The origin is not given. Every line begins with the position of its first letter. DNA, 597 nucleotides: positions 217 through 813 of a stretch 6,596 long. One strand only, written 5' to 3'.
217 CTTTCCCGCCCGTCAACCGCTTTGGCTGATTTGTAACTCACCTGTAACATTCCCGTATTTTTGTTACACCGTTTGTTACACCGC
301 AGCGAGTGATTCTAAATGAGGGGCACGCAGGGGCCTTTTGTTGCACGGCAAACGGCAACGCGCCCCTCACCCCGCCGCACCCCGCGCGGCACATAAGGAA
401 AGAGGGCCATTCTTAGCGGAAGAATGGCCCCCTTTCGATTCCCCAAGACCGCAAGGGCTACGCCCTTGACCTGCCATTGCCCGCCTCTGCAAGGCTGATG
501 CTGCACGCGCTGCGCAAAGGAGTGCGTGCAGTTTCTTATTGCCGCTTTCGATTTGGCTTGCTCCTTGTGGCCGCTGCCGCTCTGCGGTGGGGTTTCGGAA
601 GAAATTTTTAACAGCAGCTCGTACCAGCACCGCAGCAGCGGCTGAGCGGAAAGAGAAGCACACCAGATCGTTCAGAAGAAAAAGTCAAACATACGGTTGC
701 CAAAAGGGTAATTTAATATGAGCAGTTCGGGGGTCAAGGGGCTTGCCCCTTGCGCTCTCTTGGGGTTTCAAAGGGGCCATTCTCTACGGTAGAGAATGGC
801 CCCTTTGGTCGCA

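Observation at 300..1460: High-GC hsp20 module next to a mid-GC microvirus: cargo, host junction or chimera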

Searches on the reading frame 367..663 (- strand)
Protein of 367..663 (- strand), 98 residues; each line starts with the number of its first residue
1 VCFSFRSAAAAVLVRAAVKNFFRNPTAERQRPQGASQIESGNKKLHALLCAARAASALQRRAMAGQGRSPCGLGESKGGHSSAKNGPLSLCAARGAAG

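Call 6: search_protein_families(library=pfam, proteins=[window:367-663:-], max_evalue=0.01)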
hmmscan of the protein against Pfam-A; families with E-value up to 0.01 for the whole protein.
window:367-663:- (98 aa): 0 families
